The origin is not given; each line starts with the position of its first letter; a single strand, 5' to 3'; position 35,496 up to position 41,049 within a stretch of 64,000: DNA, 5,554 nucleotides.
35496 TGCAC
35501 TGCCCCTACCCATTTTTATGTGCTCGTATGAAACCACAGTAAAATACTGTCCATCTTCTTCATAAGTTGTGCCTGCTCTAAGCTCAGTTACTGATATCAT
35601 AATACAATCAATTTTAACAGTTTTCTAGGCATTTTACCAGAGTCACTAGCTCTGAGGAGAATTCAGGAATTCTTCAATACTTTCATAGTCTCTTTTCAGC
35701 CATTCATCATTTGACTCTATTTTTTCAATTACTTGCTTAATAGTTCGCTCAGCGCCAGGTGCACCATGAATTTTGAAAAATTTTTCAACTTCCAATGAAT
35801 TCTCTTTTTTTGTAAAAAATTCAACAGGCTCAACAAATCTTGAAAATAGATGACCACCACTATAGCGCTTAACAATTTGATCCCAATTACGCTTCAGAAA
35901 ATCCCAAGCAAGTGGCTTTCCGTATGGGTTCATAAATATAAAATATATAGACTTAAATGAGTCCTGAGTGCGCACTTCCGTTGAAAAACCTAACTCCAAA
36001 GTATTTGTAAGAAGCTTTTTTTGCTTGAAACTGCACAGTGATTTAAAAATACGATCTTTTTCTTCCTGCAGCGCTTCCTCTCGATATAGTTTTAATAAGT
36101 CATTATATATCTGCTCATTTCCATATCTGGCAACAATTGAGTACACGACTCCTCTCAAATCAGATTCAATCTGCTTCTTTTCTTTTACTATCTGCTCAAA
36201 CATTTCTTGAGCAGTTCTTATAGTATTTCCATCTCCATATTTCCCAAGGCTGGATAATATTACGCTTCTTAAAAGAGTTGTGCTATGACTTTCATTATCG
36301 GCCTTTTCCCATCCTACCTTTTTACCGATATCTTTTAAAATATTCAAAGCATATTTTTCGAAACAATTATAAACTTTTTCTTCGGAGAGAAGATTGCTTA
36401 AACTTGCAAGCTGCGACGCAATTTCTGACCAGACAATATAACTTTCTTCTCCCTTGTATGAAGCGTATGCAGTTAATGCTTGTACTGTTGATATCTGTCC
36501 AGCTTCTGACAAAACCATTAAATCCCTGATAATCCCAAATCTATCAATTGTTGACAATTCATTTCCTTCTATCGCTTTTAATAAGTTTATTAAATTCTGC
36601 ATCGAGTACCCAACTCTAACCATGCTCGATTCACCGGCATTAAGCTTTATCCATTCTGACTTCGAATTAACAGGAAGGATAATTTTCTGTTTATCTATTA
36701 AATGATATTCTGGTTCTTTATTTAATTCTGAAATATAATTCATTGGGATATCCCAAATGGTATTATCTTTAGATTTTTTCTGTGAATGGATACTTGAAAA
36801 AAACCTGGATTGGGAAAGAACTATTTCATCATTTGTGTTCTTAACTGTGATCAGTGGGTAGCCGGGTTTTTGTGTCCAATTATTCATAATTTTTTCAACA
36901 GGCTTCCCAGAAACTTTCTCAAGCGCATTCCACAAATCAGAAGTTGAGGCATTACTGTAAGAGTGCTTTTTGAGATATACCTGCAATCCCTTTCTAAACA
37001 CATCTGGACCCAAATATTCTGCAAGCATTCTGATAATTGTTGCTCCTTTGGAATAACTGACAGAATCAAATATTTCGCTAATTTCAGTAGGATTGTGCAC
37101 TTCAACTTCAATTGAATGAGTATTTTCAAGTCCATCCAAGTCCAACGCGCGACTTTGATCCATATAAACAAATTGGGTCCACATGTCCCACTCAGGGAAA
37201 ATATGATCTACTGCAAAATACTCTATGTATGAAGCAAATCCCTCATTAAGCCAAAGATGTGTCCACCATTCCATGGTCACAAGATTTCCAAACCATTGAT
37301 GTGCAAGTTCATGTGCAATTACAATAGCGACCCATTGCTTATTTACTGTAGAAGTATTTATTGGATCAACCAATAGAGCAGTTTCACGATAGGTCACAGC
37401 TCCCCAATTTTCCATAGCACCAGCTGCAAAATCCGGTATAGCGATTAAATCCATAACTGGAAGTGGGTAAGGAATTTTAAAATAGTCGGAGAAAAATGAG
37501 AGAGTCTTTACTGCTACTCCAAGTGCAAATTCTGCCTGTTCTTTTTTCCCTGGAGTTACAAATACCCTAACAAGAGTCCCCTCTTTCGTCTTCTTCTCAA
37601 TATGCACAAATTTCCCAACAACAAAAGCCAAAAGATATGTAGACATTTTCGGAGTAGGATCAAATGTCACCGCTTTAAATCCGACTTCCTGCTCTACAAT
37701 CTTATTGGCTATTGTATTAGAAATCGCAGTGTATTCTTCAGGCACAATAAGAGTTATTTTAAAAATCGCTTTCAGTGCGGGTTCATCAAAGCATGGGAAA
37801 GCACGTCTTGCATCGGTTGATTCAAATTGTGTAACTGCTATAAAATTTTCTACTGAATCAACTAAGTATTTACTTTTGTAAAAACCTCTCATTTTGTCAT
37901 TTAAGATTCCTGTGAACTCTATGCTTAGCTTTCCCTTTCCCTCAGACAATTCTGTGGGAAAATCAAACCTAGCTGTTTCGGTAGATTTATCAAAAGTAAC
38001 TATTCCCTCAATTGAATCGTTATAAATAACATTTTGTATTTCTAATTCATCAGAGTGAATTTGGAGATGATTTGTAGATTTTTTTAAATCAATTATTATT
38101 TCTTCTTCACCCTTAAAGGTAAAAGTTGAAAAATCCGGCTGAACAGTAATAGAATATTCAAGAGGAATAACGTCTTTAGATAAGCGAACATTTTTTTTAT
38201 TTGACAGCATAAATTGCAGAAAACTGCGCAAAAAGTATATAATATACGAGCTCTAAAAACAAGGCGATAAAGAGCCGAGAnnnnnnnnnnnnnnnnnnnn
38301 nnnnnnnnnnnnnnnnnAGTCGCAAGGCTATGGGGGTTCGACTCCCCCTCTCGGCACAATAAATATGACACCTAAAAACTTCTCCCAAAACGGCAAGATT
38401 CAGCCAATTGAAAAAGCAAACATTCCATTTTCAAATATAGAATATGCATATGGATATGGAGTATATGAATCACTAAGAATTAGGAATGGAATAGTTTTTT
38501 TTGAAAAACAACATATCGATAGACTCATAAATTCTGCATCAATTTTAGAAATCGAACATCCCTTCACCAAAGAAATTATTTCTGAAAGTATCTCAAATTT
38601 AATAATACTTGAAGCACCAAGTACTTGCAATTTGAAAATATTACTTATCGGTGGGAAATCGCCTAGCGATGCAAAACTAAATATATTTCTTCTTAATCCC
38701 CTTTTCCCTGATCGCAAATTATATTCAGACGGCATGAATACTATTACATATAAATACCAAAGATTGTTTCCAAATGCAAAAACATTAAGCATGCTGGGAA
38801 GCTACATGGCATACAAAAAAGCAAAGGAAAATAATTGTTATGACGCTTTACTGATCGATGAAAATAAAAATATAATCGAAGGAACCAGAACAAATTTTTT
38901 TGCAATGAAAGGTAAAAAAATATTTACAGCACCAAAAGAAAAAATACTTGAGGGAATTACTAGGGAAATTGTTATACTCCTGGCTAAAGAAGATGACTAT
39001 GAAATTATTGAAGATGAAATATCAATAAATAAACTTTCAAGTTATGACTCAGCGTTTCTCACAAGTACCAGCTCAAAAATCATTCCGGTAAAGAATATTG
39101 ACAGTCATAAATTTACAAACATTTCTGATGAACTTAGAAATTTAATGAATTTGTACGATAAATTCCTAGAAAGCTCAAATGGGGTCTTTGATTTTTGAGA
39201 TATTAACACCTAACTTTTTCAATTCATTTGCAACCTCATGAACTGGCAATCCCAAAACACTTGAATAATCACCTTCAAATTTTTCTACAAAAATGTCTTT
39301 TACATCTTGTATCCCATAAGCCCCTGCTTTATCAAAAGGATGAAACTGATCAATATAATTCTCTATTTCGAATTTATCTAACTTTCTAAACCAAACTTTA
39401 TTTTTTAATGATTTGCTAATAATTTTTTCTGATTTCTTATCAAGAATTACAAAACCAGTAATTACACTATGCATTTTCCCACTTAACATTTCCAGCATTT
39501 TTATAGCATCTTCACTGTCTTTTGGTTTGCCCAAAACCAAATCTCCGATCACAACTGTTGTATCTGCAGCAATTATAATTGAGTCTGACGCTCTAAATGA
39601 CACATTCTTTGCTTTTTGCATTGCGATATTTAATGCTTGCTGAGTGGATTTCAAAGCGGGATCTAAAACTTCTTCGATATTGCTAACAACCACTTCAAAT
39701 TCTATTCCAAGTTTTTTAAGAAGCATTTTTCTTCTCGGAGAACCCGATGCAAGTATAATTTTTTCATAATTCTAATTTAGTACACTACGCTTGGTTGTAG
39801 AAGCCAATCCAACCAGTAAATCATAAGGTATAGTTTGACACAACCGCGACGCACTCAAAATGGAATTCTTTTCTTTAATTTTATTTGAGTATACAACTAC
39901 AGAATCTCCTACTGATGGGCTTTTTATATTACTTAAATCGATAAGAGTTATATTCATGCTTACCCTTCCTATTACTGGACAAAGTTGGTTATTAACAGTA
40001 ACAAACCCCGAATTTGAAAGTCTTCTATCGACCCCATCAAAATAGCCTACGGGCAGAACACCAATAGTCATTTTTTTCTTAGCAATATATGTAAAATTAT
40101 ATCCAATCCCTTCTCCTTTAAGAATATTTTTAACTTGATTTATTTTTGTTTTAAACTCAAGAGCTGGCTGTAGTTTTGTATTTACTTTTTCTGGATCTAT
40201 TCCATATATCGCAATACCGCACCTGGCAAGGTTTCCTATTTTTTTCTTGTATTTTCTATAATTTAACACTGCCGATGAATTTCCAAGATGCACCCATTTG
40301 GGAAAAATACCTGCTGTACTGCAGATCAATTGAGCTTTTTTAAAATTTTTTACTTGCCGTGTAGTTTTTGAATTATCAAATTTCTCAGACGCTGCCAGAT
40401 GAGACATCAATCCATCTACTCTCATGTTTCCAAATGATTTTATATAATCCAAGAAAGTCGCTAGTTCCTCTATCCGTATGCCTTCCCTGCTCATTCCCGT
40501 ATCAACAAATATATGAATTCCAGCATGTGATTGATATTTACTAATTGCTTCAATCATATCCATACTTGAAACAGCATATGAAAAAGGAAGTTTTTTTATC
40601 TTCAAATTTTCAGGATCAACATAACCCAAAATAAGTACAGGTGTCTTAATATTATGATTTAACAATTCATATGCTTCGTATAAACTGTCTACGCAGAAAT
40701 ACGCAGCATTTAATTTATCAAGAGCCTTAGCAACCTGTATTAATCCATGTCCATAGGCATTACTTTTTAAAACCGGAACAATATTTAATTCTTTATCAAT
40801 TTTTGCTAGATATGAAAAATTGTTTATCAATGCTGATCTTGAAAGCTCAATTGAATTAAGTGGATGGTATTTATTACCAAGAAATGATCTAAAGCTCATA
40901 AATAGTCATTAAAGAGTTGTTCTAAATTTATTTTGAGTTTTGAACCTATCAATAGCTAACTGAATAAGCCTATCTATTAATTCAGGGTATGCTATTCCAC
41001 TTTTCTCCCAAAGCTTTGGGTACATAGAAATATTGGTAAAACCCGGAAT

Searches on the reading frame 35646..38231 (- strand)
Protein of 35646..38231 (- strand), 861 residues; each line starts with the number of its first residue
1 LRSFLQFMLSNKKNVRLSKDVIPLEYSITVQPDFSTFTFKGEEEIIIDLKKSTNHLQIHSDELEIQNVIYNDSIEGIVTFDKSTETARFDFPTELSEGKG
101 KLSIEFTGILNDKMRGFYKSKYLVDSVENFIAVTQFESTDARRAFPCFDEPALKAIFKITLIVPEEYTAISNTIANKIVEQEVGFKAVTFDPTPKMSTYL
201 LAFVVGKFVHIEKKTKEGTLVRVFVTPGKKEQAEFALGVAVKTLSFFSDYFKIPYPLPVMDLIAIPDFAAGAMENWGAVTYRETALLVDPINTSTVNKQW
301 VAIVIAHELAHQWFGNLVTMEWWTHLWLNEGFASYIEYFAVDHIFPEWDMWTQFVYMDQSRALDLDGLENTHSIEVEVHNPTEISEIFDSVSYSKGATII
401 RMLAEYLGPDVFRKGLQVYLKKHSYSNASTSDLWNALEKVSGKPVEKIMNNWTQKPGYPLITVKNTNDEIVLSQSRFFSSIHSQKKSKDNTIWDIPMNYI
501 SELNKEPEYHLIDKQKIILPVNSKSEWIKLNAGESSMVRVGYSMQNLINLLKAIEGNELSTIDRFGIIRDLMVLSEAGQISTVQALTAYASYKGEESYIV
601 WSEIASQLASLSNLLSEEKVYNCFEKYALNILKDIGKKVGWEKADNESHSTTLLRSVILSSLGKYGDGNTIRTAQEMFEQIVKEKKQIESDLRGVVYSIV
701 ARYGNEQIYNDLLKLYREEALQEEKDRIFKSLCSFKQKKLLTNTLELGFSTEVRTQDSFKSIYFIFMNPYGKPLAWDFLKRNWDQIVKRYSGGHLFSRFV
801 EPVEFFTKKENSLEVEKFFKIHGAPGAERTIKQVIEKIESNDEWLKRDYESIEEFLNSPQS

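Call 53: search_protein_families(library=pfam, proteins=[window:35646-38231:-], max_evalue=0.0001)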
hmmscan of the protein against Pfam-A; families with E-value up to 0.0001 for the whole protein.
window:35646-38231:- (861 aa): 3 families
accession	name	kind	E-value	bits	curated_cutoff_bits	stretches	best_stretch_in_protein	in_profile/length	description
PF01433.26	Peptidase_M1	-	1.4e-90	303.2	27.7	1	235-452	1-218/218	Peptidase family M1 domain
PF11838.14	ERAP1_C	-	5.4e-81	272.9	38.2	1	527-839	1-317/318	ERAP1-like C-terminal domain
PF17900.6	Peptidase_M1_N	-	6.7e-50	170.2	25.8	1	23-200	2-186/186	Peptidase M1 N-terminal domain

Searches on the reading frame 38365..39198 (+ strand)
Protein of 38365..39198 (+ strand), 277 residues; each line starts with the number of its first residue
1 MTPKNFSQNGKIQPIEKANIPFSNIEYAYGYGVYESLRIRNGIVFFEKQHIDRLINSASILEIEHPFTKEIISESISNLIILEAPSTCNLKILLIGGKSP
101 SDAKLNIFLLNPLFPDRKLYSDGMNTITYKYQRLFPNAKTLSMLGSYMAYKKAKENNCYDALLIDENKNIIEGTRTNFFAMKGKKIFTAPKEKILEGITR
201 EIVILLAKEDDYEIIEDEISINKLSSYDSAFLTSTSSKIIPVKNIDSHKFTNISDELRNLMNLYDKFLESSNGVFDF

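Call 85: search_protein_families(library=pfam, proteins=[window:38365-39198:+], max_evalue=0.01)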
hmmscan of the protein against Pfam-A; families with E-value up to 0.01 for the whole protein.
window:38365-39198:+ (277 aa): 1 family
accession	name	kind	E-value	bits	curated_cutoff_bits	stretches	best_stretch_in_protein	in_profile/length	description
PF01063.24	Aminotran_4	-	8.6e-47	160.3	28.5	1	32-245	1-223/223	Amino-transferase class IV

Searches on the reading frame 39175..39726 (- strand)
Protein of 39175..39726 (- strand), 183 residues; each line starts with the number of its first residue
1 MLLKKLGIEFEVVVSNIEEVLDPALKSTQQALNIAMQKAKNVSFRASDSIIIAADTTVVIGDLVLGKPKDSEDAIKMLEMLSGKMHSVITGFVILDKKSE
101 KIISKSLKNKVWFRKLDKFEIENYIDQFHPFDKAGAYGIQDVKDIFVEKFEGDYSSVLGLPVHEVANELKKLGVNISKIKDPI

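Call 85: search_protein_families(library=pfam, proteins=[window:39175-39726:-], max_evalue=0.01)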
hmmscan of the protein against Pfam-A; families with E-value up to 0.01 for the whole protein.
window:39175-39726:- (183 aa): 1 family
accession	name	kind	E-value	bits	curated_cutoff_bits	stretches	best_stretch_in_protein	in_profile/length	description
PF02545.19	Maf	-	1.8e-50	171.7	27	1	2-171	14-186/187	Maf-like protein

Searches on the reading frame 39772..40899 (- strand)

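Call 53: search_protein_families(library=pfam, proteins=[window:39772-40899:-], max_evalue=0.0001)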
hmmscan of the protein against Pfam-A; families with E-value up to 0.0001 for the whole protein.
window:39772-40899:- (375 aa): 2 families
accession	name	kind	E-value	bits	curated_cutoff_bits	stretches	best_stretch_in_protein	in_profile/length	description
PF01168.26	Ala_racemase_N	-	3.4e-48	164.7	24.1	1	21-236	3-220/220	Alanine racemase, N-terminal domain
PF00842.27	Ala_racemase_C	-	2.2e-34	118.2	25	1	247-372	2-126/127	Alanine racemase, C-terminal domain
